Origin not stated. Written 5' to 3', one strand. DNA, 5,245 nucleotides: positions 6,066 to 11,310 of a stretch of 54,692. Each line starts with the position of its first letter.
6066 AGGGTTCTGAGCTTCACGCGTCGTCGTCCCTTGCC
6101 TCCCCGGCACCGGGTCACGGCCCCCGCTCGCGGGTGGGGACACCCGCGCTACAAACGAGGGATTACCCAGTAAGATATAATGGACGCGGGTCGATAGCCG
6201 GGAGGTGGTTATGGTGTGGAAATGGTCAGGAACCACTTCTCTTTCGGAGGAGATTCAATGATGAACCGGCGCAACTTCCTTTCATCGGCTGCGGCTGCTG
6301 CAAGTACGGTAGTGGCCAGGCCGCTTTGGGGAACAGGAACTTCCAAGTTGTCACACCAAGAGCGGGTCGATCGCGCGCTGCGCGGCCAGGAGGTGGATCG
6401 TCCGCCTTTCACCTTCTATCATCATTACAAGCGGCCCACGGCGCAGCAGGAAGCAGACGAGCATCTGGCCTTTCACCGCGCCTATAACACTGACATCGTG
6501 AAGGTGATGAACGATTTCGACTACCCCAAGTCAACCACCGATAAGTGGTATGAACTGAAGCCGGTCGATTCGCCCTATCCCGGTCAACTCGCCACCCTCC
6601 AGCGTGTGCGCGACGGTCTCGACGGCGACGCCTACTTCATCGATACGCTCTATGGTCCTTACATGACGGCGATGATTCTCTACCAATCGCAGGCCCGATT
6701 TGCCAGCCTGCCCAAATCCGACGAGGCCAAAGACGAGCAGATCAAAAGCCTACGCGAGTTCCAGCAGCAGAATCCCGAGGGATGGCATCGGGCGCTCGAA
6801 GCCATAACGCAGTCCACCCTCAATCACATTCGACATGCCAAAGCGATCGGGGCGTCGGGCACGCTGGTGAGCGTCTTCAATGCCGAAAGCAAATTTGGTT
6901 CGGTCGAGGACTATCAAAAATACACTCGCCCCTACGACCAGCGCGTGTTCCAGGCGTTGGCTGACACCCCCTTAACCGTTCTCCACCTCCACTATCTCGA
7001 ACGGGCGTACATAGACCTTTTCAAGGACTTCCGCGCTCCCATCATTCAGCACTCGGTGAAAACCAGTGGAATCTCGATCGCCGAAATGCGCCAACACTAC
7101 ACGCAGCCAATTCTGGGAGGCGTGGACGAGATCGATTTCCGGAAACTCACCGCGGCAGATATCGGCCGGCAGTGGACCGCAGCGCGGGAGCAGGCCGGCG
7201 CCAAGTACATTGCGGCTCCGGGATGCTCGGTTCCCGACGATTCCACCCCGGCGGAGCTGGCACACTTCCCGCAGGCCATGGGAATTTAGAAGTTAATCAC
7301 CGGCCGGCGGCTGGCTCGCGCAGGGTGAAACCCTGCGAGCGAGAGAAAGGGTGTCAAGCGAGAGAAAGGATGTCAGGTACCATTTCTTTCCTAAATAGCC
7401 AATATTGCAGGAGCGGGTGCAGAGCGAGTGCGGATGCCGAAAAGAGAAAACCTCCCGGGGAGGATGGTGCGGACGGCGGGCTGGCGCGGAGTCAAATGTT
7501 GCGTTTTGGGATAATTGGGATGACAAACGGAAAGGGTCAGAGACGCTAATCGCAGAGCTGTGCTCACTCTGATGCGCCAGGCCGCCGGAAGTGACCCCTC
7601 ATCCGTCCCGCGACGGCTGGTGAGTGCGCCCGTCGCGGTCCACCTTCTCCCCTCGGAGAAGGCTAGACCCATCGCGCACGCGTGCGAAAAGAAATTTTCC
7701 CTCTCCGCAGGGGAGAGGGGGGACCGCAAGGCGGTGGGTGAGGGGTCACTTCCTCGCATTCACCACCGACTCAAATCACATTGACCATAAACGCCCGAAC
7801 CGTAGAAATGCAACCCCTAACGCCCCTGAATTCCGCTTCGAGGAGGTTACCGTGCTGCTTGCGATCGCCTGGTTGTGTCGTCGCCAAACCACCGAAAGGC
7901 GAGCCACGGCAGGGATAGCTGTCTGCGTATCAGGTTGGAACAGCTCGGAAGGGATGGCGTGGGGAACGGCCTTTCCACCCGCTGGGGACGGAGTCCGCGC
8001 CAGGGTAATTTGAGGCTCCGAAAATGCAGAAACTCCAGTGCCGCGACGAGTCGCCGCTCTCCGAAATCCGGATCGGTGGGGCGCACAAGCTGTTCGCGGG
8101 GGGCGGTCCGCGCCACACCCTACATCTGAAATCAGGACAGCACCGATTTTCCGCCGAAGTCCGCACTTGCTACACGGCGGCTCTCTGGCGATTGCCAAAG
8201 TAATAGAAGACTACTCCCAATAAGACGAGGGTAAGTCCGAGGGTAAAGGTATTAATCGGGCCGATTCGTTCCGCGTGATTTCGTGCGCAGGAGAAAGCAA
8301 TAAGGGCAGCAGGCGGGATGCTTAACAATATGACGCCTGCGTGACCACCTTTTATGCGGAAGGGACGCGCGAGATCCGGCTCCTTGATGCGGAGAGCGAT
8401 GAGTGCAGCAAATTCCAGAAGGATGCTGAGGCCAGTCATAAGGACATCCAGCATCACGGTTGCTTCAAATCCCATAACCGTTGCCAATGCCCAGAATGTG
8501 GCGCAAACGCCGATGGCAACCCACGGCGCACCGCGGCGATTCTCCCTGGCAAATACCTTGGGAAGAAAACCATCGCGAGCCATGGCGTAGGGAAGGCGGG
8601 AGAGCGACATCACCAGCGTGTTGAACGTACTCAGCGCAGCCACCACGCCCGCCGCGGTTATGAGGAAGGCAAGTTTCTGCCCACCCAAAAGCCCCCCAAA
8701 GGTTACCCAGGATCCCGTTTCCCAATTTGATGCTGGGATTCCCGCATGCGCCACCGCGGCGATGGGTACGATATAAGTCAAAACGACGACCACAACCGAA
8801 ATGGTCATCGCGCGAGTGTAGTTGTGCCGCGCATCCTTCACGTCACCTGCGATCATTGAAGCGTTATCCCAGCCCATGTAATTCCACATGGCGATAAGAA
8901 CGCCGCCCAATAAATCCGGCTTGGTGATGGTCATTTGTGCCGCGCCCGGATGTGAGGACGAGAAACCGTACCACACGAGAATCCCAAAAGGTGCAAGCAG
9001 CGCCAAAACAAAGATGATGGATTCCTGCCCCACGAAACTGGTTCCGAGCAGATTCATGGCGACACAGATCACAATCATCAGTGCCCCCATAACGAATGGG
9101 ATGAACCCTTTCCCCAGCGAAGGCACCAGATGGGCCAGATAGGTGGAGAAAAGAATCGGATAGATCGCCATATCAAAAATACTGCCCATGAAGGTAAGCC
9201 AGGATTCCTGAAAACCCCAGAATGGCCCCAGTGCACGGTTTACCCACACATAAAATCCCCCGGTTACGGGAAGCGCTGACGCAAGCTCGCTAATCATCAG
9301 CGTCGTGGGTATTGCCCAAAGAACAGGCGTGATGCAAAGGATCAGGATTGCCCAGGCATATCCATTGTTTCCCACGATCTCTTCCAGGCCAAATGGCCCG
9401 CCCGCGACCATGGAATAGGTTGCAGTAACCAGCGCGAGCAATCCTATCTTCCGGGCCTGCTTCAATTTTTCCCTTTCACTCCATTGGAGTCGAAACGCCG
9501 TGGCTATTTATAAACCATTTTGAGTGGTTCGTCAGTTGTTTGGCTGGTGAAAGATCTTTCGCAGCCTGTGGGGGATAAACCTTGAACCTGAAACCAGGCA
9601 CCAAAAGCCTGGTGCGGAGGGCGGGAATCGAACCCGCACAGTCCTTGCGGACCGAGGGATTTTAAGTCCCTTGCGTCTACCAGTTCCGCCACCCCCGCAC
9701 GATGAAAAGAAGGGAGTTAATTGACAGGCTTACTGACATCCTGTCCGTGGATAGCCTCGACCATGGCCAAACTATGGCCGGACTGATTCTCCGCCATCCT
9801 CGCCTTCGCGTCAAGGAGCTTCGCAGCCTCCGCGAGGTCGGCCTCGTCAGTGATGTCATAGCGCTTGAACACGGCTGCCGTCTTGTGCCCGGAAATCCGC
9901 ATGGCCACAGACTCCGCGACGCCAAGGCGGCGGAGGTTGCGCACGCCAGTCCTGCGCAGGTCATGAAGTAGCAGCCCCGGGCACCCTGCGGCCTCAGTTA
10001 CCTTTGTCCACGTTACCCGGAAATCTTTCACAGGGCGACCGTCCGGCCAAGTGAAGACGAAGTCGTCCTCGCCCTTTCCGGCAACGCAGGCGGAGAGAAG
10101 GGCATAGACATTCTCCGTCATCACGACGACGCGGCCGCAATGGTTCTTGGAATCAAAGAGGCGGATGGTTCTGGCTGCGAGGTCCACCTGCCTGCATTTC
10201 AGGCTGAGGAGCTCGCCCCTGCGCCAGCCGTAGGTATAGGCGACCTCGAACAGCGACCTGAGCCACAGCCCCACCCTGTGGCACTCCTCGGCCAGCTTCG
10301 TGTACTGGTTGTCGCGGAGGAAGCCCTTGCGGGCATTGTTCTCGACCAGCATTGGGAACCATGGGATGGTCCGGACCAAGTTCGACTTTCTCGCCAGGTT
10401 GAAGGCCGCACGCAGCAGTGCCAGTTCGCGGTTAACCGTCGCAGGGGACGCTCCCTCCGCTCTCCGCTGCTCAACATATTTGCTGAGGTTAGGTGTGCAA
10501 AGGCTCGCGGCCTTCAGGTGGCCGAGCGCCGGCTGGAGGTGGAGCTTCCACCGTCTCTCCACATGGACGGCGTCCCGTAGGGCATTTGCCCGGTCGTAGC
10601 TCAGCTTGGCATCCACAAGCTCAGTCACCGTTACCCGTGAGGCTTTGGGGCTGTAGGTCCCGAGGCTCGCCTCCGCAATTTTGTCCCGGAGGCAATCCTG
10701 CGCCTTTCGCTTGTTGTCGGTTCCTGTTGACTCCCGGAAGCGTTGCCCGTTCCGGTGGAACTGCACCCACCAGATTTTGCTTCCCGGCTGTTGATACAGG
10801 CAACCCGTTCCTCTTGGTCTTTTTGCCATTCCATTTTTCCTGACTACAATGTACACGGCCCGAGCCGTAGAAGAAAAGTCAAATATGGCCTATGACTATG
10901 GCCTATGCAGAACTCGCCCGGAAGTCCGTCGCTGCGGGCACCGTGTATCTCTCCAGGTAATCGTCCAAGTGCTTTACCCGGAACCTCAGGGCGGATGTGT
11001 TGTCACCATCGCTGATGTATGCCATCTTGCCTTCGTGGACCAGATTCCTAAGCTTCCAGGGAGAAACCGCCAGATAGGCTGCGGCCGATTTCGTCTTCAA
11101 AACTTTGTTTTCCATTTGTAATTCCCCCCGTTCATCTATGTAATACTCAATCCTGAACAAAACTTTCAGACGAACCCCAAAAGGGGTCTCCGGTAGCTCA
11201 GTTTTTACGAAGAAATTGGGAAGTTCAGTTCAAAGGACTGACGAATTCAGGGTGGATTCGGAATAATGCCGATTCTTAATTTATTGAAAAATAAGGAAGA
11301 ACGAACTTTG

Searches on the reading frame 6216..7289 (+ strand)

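Call 5: search_protein_families(library=pfam, proteins=[window:6216-7289:+], max_evalue=0.01)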
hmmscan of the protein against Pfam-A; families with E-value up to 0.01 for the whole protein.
window:6216-7289:+ (357 aa): 2 families
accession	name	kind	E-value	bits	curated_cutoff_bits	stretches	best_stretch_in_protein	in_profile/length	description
PF01208.23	URO-D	-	6e-16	58.8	23.9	1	111-354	105-342/346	Uroporphyrinogen decarboxylase (URO-D)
PF10518.14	TAT_signal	-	0.0061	16.9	22.7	0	15-29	1-15/21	TAT (twin-arginine translocation) pathway signal sequence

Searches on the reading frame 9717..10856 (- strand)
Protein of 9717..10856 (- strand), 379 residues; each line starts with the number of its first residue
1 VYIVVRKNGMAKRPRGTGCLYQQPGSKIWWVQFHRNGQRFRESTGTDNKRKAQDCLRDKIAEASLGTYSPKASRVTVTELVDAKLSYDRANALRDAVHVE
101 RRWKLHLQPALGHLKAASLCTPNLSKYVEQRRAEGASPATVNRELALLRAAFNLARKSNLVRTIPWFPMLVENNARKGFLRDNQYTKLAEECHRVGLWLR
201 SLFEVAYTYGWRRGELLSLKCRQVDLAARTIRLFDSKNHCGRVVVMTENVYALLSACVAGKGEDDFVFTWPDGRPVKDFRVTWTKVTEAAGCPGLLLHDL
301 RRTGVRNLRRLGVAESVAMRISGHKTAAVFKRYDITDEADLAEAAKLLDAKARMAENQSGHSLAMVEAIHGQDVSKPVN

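Call 5: search_protein_families(library=pfam, proteins=[window:9717-10856:-], max_evalue=0.01)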
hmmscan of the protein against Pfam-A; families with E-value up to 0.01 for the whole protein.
window:9717-10856:- (379 aa): 2 families
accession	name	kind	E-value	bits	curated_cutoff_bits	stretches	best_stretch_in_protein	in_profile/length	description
PF00589.27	Phage_integrase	-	1.3e-16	61.3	27.1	1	179-333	2-165/172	Phage integrase family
PF24624.1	Int_N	-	1e-05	26.6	27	1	106-156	32-82/100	Phage integrase, N-terminal domain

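Call 93: search_protein_families(library=ncbifam, proteins=[window:9717-10856:-], max_evalue=0.00001)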
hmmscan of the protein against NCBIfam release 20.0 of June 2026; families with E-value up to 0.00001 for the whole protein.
window:9717-10856:- (379 aa): 4 families
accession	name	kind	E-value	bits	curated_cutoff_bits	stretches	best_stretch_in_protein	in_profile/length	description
NF040815.2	recomb_XerA_Arch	equivalog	2.3e-11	43.8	220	1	122-343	41-261/263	site-specific tyrosine recombinase/integron integrase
TIGR02224.1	recomb_XerC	equivalog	5.4e-09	35.9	335.15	1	116-258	41-188/295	tyrosine recombinase XerC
TIGR02225.1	recomb_XerD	equivalog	7e-09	35.4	329.6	1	115-255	37-181/290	site-specific tyrosine recombinase XerD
NF001399.0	PRK00283.1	subfamily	1.4e-07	31.1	279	1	115-255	47-191/300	tyrosine recombinase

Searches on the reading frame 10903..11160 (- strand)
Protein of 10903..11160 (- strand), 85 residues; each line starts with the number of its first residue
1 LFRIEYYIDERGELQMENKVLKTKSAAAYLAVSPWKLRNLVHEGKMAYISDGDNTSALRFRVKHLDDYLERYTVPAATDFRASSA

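Call 11: search_protein_families(library=phrogs, proteins=[window:10903-11160:-], max_evalue=0.01)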
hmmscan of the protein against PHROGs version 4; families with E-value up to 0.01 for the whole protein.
window:10903-11160:- (85 aa): 3 families
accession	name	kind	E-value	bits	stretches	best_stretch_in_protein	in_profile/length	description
phrog_7338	-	unknown function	7.7e-07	30.3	1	10-71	21-79/87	-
phrog_66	-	integration and excision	6e-05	23.9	1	12-82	85-153/412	excisionase and transcriptional regulator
phrog_25900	-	transcription regulation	0.0014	19.4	1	21-71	18-67/83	transcriptional regulator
